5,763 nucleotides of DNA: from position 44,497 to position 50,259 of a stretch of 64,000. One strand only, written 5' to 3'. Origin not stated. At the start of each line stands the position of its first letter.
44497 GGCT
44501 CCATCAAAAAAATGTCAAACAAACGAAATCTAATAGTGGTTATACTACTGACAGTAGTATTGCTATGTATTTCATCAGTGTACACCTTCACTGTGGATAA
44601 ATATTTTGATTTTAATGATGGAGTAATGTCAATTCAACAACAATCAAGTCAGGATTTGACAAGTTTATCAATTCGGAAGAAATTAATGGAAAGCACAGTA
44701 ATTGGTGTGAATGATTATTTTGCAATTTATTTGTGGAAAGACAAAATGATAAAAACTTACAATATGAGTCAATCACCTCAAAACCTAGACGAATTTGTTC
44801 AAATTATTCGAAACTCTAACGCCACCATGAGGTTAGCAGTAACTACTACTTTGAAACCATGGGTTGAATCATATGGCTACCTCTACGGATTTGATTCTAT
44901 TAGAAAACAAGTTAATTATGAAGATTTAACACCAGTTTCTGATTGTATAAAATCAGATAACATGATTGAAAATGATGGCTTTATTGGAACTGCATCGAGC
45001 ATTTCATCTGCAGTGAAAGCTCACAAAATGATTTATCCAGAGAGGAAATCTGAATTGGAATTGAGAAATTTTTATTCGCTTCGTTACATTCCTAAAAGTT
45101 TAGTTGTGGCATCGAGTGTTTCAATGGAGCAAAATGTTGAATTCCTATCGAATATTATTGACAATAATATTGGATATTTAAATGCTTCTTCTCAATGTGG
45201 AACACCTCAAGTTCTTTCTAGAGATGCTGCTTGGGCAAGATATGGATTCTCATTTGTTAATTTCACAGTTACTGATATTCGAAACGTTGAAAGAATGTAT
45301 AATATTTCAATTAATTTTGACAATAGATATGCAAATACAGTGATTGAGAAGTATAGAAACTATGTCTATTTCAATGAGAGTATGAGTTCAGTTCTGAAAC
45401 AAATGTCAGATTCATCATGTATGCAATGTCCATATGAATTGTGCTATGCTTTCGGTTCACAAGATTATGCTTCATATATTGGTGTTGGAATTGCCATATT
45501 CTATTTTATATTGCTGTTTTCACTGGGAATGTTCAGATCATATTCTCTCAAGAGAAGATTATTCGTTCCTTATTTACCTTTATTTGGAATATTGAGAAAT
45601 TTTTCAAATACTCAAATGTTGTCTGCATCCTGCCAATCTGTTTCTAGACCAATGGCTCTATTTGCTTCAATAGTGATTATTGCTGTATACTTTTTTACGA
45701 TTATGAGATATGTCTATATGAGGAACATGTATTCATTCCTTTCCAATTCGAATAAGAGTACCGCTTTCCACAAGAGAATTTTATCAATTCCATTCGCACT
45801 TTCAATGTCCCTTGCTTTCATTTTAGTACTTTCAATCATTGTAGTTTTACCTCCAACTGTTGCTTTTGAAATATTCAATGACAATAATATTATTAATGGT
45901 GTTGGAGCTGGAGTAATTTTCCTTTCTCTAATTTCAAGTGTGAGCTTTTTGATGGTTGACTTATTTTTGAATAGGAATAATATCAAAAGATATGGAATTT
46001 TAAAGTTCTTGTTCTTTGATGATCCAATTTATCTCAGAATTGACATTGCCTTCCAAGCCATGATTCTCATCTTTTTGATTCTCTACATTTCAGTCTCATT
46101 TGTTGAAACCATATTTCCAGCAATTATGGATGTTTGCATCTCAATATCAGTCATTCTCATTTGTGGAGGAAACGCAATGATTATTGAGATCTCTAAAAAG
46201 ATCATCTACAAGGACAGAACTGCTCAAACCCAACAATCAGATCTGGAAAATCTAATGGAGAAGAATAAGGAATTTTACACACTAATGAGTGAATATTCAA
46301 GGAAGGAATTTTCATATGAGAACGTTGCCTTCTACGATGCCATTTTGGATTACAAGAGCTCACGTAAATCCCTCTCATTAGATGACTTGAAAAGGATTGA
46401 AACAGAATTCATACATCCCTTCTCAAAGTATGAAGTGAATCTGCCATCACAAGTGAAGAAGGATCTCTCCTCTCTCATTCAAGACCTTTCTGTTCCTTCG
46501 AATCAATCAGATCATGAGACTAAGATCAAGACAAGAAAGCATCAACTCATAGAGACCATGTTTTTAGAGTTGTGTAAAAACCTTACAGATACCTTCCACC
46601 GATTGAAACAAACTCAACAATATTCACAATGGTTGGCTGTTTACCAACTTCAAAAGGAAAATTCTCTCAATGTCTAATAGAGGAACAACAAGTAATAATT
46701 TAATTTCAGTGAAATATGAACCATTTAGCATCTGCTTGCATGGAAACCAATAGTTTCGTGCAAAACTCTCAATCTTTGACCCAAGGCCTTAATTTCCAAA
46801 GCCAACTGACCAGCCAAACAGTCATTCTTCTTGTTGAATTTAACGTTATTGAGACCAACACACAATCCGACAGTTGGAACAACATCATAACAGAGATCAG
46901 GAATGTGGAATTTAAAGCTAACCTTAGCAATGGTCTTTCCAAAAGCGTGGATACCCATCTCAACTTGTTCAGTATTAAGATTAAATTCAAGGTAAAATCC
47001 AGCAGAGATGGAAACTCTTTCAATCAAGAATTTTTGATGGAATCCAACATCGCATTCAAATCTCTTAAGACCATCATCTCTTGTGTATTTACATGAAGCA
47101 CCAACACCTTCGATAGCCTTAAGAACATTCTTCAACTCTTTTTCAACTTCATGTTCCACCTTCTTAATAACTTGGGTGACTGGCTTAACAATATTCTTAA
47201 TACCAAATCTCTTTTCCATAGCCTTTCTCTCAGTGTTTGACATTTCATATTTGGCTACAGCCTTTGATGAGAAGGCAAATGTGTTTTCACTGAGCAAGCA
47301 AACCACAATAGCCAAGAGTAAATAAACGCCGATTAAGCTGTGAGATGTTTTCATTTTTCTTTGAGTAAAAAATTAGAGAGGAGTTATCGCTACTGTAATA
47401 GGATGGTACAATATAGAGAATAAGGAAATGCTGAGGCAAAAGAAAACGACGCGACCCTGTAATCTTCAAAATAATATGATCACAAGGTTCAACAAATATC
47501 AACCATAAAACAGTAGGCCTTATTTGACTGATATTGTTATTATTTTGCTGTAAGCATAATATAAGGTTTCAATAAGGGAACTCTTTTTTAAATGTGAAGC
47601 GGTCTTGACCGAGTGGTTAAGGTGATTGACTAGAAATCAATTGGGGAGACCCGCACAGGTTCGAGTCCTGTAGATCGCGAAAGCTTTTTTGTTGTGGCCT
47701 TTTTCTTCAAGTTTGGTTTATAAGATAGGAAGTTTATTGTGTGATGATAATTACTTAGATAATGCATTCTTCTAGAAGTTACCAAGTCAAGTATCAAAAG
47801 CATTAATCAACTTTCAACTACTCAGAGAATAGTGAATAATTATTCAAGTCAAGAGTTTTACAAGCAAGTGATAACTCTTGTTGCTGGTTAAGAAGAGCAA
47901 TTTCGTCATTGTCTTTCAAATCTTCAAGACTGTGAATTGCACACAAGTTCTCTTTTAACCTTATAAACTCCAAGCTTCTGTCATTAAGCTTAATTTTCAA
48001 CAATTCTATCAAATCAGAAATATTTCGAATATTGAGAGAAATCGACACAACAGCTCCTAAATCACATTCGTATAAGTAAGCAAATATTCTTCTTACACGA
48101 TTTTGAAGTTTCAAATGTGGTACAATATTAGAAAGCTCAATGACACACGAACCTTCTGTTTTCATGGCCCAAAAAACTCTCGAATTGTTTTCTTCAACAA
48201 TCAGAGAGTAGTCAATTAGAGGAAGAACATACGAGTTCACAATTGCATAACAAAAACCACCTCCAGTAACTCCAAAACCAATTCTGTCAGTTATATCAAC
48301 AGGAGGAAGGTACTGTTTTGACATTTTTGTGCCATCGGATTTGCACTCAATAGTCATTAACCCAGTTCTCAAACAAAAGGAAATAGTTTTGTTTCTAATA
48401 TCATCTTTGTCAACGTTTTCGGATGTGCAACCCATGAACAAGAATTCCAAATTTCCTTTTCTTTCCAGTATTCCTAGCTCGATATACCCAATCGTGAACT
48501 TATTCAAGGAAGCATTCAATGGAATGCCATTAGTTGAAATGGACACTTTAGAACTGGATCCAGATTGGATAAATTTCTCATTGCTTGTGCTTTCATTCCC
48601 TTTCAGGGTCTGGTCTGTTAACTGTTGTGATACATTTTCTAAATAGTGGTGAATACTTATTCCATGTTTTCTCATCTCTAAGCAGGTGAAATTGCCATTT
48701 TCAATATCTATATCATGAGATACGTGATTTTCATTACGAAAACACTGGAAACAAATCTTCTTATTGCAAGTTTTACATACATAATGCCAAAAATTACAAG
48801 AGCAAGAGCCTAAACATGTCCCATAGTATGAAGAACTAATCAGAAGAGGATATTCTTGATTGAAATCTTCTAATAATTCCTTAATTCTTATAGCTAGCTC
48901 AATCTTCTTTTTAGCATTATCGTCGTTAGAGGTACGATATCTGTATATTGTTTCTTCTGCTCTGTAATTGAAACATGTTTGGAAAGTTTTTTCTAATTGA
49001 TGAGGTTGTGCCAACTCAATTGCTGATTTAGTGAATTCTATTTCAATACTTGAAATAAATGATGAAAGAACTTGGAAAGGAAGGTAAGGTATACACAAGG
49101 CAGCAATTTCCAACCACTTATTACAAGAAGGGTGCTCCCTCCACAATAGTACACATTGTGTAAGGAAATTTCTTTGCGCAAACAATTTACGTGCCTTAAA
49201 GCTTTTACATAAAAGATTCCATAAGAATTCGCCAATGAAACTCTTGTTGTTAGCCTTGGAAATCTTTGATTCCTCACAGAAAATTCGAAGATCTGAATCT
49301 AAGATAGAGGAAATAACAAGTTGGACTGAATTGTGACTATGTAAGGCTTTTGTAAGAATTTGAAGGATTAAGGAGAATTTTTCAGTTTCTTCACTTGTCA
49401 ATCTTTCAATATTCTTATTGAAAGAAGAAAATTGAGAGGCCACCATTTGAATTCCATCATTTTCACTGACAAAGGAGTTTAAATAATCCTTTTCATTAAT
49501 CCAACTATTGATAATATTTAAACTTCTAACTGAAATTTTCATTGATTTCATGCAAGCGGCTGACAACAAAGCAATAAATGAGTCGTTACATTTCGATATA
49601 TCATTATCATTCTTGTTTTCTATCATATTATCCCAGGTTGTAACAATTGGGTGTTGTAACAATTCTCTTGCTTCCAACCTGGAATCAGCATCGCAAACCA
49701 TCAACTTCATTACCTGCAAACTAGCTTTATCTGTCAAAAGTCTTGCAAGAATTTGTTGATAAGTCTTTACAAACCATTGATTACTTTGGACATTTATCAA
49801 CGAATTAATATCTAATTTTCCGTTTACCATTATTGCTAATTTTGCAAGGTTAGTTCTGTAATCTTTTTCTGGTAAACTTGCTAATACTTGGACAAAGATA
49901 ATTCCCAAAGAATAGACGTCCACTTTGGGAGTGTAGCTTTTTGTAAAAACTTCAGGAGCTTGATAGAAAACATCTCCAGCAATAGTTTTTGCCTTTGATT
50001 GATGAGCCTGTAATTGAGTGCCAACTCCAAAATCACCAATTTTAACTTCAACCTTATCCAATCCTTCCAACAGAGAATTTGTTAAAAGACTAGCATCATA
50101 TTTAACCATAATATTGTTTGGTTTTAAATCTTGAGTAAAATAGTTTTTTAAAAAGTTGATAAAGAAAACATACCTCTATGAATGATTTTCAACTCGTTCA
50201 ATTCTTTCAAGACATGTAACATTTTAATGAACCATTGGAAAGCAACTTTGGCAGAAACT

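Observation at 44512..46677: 7TM receptor fused to an RGS domain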

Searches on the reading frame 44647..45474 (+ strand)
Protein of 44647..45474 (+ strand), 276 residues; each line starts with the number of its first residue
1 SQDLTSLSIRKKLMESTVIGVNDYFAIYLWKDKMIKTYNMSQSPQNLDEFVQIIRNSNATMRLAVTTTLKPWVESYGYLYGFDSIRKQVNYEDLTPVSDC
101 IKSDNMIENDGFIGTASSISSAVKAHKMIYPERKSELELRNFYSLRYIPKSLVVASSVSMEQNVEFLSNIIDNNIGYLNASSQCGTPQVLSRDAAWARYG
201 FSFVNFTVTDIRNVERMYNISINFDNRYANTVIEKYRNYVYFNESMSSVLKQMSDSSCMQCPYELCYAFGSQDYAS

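Call 40: search_solved_structures(query=A2, max_evalue=10, show_alignments=2)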
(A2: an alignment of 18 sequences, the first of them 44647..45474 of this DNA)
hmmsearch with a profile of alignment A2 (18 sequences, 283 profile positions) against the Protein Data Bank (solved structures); distinct sequences matched with E-value up to 10: 1.
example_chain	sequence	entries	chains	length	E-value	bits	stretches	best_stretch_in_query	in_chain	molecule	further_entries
5oql_l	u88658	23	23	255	0.69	12.6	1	95-191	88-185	40S ribosomal protein S1 | Small ribosomal subunit protein eS1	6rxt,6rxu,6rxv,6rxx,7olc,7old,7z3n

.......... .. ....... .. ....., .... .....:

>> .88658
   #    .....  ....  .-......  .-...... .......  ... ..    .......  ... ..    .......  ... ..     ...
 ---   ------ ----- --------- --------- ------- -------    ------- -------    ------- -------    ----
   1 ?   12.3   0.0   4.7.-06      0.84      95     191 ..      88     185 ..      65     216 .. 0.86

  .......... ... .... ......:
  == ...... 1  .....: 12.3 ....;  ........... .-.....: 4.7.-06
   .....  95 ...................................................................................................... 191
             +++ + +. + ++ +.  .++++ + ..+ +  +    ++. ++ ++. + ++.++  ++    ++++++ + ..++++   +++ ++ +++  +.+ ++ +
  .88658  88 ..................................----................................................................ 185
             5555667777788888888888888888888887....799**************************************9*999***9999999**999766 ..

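Call 45: predict_structure(alignment_id=A2)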
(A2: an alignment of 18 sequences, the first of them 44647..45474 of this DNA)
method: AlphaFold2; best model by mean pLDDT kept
length: 276 residues; sequences in the alignment: 18
mean_pLDDT: 82.0   pTM: 0.81
mean pLDDT of the five models: 82.0, 81.0, 80.6, 79.5, 78.3
residues with pLDDT >= 90: 80; 70-90: 151; 50-70: 31; < 50: 14
segments of 3 or more residues with pLDDT < 50: 1-5, 270-273
pLDDT, mean of each block of 10 residues (from residue 1): 51 90 91 93 90 92 89 84 87 68 74 89 77 74 91 89 89 85 81 87 82 90 91 85 81 82 53 45
secondary structure, 60 per line:
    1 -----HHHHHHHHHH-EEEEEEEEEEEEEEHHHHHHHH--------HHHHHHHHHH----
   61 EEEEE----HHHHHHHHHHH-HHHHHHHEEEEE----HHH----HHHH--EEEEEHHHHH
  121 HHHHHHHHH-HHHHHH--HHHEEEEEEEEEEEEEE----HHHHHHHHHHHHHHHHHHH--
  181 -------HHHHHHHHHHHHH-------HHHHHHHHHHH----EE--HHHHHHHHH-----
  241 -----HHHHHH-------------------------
elements in order: H6-15 E17-30 H31-38 H47-56 E61-65 H70-80 H82-88 E89-93 H105-108 E111-115 H116-129 H131-136 E142-155 H160-178 H188-200 H208-218 H227-235 H246-251

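Call 79: search_protein_families(library=pfam, alignment_id=A2, max_evalue=1)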
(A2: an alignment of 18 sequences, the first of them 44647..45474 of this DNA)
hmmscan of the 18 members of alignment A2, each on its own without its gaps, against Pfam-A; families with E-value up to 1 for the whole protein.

A. member 1, window:44647-45474:+ (276 aa): 3 families
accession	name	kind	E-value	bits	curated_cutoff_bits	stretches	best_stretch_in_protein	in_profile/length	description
PF00618.25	RasGEF_N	-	0.016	15.8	28.3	1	32-88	44-102/106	RasGEF N-terminal motif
PF16344.10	FecR_C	-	0.075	13.5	24.4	1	211-257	13-57/70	FecR, C-terminal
PF20323.3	DUF6618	-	0.081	13.7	27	1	207-243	7-43/92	Family of unknown function (DUF6618)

B. families by the number of members that match (of 18 scanned): 17 families
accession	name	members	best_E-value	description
PF05301.17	Acetyltransf_16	1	0.013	GNAT acetyltransferase, Mec-17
PF00618.25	RasGEF_N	1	0.016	RasGEF N-terminal motif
PF06926.16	Rep_Org_C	1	0.025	Putative replisome organiser protein C-terminus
PF03642.18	MAP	1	0.044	MAP domain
PF03501.21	S10_plectin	1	0.055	Plectin/S10 domain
PF06397.17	Desulfoferrod_N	1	0.063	Desulfoferrodoxin, N-terminal domain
PF16344.10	FecR_C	1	0.075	FecR, C-terminal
PF20323.3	DUF6618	1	0.081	Family of unknown function (DUF6618)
PF08775.15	ParB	1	0.095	ParB family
PF15870.10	EloA-BP1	1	0.14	ElonginA binding-protein 1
PF10165.14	Ric8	1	0.15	Guanine nucleotide exchange factor synembryn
PF06992.16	Phage_lambda_P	1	0.15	Replication protein P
PF23479.1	Microp_apicomplexa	1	0.16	Apicomplexa microprotein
PF04625.18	DEC-1_N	1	0.19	DEC-1 protein, N-terminal region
PF08976.17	EF-hand_11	1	0.22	EF-hand domain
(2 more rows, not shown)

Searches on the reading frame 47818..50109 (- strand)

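Call 22: search_protein_families(library=pfam, proteins=[window:47818-50109:-], max_evalue=0.001)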
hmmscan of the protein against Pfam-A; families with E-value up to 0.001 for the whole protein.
window:47818-50109:- (763 aa): 2 families
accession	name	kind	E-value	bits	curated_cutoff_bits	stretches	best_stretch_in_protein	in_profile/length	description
PF00069.31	Pkinase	-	4.1e-16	59.6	31.7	1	18-155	133-262/263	Protein kinase domain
PF07714.23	PK_Tyr_Ser-Thr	-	1.7e-05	24.7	23.1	1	19-77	138-199/258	Protein tyrosine and serine/threonine kinase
